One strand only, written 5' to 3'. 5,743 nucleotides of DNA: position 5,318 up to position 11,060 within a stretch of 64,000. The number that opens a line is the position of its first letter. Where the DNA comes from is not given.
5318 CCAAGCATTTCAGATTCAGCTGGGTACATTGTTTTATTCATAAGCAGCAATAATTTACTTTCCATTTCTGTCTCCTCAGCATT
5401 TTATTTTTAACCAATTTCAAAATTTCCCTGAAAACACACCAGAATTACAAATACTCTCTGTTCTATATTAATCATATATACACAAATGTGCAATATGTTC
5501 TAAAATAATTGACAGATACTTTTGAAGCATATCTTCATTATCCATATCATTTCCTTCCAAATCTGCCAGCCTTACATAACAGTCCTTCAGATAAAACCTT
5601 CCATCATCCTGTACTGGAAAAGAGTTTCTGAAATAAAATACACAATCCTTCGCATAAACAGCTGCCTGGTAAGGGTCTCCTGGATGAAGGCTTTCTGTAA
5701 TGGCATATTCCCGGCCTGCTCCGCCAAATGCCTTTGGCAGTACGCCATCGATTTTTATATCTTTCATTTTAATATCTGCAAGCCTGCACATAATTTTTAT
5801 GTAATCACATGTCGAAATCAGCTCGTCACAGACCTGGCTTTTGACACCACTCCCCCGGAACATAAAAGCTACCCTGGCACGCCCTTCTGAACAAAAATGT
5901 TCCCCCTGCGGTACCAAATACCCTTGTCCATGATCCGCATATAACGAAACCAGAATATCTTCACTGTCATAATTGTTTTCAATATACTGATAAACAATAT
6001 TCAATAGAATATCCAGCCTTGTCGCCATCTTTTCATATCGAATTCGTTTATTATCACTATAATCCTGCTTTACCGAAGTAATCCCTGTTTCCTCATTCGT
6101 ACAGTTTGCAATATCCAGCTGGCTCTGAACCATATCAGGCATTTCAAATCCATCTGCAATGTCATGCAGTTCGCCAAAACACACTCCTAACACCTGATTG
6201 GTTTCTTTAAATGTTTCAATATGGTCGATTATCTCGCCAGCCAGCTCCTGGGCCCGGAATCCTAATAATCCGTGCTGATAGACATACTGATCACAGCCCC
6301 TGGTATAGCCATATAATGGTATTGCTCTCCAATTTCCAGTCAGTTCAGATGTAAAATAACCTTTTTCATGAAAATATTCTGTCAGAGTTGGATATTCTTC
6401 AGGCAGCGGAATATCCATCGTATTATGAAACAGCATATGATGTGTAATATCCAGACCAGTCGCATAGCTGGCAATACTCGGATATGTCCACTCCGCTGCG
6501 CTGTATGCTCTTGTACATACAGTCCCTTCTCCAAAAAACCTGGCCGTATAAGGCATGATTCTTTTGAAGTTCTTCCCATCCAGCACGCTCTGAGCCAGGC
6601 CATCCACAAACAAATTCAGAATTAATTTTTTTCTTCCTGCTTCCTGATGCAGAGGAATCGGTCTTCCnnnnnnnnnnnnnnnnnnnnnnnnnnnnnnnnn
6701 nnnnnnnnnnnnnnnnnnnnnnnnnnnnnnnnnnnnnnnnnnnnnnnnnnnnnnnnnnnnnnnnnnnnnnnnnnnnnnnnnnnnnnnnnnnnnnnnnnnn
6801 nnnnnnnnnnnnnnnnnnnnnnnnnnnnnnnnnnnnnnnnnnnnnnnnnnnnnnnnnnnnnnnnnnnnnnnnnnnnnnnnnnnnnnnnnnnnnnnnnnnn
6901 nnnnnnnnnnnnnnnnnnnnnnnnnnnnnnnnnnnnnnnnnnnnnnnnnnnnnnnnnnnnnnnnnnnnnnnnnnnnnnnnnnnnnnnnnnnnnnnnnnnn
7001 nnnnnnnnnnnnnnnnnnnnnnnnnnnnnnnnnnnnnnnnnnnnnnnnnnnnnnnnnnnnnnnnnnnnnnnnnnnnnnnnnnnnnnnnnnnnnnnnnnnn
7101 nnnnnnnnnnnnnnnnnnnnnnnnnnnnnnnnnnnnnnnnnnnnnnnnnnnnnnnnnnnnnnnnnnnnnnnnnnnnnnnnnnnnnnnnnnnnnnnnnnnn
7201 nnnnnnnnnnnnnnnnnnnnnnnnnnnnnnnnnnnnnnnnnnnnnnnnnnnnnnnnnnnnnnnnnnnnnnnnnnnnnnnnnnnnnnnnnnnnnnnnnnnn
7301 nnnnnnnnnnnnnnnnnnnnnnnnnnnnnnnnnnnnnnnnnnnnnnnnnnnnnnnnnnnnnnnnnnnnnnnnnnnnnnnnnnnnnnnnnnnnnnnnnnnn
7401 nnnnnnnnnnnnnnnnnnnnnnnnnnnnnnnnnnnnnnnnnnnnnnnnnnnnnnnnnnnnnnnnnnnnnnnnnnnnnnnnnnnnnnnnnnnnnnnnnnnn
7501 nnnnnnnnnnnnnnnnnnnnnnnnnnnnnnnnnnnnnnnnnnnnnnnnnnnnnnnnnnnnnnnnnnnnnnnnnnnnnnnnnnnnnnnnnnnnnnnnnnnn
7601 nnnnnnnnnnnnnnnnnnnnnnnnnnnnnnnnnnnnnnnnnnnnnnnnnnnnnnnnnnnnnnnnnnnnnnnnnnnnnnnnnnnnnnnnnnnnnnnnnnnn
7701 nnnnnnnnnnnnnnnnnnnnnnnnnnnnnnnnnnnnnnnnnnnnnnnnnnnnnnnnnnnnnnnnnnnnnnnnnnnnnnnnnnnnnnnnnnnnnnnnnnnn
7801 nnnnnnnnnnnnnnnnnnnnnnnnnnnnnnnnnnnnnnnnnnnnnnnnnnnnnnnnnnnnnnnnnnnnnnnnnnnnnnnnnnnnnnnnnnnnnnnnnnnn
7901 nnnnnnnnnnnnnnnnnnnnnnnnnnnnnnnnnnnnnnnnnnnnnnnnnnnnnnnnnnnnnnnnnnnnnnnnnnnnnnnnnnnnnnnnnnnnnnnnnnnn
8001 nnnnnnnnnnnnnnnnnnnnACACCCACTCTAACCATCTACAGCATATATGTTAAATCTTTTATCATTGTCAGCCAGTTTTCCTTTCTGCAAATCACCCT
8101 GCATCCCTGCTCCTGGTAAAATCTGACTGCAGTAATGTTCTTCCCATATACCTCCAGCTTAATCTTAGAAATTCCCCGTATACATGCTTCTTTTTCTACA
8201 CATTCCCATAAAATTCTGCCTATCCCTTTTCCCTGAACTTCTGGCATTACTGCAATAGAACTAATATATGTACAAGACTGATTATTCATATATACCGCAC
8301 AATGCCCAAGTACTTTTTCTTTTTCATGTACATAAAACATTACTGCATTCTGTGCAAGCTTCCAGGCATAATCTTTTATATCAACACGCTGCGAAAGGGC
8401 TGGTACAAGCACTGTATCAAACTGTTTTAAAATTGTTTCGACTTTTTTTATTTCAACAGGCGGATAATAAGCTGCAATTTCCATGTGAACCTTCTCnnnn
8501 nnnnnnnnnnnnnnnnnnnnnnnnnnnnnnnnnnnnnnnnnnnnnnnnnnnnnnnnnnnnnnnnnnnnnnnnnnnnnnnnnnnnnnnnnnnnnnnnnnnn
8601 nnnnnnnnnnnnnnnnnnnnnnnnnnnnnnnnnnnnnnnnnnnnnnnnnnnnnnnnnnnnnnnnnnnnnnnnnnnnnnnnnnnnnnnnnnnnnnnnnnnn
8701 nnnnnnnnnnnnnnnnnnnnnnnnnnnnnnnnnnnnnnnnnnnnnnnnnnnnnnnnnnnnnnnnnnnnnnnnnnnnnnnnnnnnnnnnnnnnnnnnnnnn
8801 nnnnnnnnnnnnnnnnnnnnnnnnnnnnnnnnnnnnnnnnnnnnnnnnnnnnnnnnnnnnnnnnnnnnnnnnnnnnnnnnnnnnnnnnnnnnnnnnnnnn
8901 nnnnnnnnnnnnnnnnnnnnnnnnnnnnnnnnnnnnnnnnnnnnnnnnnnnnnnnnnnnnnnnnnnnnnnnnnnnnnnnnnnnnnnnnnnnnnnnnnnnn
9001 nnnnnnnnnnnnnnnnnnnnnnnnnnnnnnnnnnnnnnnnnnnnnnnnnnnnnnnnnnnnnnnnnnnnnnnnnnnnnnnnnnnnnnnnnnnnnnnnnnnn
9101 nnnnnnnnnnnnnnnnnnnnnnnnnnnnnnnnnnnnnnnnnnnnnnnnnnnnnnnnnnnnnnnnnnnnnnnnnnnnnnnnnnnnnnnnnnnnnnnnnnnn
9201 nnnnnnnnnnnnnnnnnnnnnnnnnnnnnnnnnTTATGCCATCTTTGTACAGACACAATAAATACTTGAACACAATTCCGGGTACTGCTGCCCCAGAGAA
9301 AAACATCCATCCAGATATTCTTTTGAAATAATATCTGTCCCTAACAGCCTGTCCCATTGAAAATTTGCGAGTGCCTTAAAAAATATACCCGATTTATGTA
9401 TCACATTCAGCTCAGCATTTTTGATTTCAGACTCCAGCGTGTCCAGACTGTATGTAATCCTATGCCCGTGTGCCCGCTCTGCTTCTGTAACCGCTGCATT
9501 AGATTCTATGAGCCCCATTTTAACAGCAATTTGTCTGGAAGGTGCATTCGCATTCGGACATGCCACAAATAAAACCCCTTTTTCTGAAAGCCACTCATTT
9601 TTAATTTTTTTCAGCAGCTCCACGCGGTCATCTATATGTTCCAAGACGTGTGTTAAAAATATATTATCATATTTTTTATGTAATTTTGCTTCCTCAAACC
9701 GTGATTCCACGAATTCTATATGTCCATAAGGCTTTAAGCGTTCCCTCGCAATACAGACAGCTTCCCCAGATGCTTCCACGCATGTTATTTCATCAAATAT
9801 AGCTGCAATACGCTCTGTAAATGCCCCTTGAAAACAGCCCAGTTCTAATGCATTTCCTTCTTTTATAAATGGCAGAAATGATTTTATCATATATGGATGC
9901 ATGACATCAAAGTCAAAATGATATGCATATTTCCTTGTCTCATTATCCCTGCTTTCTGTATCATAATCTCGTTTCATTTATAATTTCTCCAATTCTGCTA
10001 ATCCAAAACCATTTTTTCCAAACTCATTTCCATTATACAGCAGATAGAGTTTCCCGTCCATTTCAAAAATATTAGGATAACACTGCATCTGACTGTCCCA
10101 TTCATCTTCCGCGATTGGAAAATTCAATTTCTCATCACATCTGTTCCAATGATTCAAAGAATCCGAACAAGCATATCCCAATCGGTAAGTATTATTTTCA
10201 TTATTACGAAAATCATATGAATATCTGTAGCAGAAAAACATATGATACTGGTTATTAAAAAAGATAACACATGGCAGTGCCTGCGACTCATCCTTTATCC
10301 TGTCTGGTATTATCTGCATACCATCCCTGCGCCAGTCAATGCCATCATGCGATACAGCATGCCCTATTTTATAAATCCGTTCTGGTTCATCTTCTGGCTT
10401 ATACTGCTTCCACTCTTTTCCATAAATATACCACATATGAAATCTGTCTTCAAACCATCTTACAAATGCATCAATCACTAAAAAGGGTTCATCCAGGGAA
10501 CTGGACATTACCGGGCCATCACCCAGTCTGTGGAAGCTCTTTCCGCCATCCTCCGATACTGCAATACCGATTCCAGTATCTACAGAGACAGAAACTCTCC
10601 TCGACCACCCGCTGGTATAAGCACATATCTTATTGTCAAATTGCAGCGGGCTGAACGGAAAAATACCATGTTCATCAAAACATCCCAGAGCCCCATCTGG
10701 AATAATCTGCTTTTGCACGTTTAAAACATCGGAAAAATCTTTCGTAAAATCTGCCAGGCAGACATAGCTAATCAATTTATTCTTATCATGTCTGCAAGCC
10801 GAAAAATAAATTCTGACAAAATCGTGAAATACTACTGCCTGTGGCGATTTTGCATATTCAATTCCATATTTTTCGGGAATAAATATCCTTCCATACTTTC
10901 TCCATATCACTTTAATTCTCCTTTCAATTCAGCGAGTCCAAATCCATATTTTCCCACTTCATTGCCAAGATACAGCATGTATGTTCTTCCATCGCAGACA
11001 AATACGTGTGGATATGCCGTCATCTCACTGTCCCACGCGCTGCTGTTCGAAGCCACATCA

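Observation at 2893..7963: Tandem pair of cytoplasmic TPR + alkaline-phosphatase-superfamily enzymes in a flagellin glycosylation island: a candidate phospho-substituent transferase or phosphodiesterase for flagellin glycans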

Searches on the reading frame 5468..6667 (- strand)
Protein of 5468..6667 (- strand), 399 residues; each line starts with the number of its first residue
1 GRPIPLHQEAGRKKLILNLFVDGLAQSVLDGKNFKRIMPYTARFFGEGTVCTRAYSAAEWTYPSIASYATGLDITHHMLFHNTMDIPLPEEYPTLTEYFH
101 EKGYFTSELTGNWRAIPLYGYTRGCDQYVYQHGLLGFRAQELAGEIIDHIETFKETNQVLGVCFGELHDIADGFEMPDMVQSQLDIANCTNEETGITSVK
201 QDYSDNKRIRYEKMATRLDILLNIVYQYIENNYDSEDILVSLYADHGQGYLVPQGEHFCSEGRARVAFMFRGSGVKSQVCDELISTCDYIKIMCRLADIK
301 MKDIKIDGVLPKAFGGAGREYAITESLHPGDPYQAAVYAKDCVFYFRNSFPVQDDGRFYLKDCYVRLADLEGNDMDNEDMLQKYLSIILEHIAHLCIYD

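Call 41: search_solved_structures(query=A2, max_evalue=0.01, show_alignments=5)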
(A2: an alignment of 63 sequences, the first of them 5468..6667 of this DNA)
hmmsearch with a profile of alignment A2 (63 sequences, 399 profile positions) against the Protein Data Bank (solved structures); distinct sequences matched with E-value up to 0.01: 82 (the best 60 are shown).
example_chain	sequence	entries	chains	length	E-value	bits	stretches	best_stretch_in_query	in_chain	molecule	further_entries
3b5q_A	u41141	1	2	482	1.9e-18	69.5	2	165-320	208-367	Putative sulfatase yidJ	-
5g2t_A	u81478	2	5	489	2.1e-18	69.4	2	165-320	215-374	2-O GLYCOSAMINOGLYCAN SULFATASE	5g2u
7lha_A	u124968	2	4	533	2.1e-17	66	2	37-113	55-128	Exo-L-galactose-6-sulfatase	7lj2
9ihk_D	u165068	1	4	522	4e-17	65.1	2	193-300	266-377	Sulfatase_S1_30A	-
7snj_A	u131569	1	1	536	4.8e-16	61.6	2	38-112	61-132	Arylsulfatase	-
7sno_A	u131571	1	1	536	4.8e-16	61.6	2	38-112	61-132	Arylsulfatase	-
7p24_AAA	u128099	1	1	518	1.1e-15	60.3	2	205-307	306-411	Mucin-desulfating sulfatase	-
9bb9_A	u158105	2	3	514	9.9e-15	57.3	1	205-321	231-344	S1_8A sulfatase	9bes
9bes_B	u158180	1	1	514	1.3e-14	56.8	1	205-321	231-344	S1_8A Sulfatase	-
7pth_A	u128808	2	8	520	7.7e-13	51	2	198-303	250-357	Choline sulfatase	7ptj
6fny_A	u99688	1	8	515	8.4e-13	50.9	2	198-303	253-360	Choline-sulfatase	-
6g5z_A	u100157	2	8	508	8.8e-13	50.8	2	198-303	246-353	Choline-sulfatase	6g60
4upl_A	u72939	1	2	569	9.4e-13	50.7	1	171-314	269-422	SULFATASE FAMILY PROTEIN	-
4upi_A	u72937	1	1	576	6.4e-12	48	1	178-297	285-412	SULFATASE FAMILY PROTEIN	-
5g2v_A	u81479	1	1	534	7.8e-12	47.7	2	204-307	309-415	N-ACETYLGLUCOSAMINE-6-SULFATASE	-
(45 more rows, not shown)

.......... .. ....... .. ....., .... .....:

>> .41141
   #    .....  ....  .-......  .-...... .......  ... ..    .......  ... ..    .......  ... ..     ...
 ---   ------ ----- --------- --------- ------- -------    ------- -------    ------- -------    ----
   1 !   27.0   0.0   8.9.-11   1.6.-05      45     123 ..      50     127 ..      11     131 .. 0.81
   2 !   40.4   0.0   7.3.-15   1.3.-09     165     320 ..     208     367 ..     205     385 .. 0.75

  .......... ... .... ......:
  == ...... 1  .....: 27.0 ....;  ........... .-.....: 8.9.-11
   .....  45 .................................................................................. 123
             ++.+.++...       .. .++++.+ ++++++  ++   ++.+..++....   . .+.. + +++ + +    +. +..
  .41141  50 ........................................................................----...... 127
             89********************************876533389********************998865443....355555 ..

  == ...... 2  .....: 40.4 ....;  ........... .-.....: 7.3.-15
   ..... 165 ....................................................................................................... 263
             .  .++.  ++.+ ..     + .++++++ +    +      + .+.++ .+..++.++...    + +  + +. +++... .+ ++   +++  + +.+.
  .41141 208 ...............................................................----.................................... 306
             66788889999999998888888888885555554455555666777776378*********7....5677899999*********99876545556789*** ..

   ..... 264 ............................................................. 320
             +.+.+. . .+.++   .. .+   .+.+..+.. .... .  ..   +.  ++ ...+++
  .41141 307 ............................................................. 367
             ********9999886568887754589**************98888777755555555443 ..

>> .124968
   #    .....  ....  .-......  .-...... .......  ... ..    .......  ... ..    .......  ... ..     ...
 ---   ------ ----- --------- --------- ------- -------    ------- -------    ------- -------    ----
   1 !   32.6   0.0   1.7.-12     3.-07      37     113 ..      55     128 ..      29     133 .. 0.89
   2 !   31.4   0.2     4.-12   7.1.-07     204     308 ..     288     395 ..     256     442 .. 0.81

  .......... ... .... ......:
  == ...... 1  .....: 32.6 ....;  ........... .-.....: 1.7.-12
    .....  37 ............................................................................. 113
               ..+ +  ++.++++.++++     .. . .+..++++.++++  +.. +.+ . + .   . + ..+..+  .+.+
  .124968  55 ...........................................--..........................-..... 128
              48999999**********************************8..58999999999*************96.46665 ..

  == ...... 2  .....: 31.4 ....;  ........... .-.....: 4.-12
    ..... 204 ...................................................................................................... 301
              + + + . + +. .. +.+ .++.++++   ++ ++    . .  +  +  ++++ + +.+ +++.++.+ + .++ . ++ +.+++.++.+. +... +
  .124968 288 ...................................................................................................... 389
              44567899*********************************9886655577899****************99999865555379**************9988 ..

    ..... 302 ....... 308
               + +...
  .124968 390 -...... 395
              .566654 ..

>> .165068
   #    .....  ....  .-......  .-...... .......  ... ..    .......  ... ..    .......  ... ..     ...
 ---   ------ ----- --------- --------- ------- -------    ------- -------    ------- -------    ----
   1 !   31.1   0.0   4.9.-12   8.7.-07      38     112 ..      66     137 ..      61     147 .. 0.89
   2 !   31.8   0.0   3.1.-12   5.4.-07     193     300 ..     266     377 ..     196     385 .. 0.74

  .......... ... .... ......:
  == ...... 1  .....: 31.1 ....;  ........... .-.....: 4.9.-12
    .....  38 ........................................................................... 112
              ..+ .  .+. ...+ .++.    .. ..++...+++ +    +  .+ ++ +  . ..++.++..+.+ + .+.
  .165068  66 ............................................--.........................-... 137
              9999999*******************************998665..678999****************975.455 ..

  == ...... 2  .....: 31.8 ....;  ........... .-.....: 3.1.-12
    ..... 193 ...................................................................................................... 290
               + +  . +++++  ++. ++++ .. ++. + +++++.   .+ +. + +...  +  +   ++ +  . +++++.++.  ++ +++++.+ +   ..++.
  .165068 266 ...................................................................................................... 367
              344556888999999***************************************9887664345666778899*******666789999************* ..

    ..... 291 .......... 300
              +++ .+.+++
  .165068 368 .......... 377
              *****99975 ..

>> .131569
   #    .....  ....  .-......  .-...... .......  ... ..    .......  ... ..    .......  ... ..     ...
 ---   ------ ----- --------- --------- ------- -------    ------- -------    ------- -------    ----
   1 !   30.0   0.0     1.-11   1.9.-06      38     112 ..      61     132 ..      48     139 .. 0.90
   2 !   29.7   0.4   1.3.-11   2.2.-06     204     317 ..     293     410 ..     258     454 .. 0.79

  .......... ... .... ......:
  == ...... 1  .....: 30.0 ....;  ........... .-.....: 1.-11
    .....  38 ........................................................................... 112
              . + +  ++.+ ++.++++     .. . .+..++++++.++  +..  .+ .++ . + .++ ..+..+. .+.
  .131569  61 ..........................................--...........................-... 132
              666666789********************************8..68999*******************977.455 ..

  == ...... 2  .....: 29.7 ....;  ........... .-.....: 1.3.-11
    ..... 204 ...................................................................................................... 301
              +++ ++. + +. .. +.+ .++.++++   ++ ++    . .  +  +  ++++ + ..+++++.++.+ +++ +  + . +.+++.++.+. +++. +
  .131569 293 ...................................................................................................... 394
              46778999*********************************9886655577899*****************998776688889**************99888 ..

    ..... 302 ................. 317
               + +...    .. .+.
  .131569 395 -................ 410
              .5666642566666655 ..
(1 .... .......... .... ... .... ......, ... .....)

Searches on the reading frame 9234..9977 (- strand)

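Call 5: search_protein_families(library=pfam, proteins=[window:9234-9977:-], max_evalue=1)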
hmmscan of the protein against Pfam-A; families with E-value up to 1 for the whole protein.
window:9234-9977:- (247 aa): 9 families
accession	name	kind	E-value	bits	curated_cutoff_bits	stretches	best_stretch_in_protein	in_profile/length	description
PF13489.12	Methyltransf_23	-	2.5e-15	57.1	27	1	36-194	18-163/164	Methyltransferase domain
PF05401.17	NodS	-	9.8e-15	55.4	24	1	40-127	44-131/201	Nodulation protein S (NodS)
PF08242.18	Methyltransf_12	-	2.8e-12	47.6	30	1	44-136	1-98/98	Methyltransferase domain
PF08241.18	Methyltransf_11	-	2e-11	44.8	21.2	1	44-136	1-93/95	Methyltransferase domain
PF13649.12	Methyltransf_25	-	8.4e-10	39.7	27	1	44-126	2-90/97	Methyltransferase domain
PF13847.12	Methyltransf_31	-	5e-07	29.9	27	1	41-142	5-113/145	Methyltransferase domain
PF05219.18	DREV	-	0.00096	18.8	26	1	39-137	94-185/265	DREV methyltransferase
PF05175.20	MTS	-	0.012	15.7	23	1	35-107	27-103/170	Methyltransferase small domain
PF00398.26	RrnaAD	-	0.084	12.4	24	1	39-103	30-94/263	Ribosomal RNA adenine dimethylase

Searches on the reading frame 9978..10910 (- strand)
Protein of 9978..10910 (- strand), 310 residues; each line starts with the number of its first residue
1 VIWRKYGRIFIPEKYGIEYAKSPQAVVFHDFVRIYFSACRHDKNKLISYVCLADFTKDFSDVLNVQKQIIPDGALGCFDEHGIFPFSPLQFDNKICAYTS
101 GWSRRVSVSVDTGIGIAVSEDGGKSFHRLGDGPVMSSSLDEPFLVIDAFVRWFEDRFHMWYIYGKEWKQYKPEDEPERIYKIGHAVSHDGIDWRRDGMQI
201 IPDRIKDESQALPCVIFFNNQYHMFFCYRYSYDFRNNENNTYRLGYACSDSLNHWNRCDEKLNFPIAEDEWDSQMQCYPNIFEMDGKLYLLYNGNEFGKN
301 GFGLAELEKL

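Call 5: search_protein_families(library=pfam, proteins=[window:9978-10910:-], max_evalue=1)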
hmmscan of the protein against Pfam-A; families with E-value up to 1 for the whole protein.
window:9978-10910:- (310 aa): 3 families
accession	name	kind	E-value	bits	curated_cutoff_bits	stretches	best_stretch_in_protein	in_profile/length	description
PF00251.26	Glyco_hydro_32N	-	8.5e-07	29.3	22.1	2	153-209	18-67/307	Glycosyl hydrolases family 32 N-terminal domain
PF04041.19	Glyco_hydro_130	-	0.0013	18.2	26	2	162-236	49-125/320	beta-1,4-mannooligosaccharide phosphorylase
PF04616.20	Glyco_hydro_43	-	0.069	12.9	32.2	0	213-301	70-149/288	Glycosyl hydrolases family 43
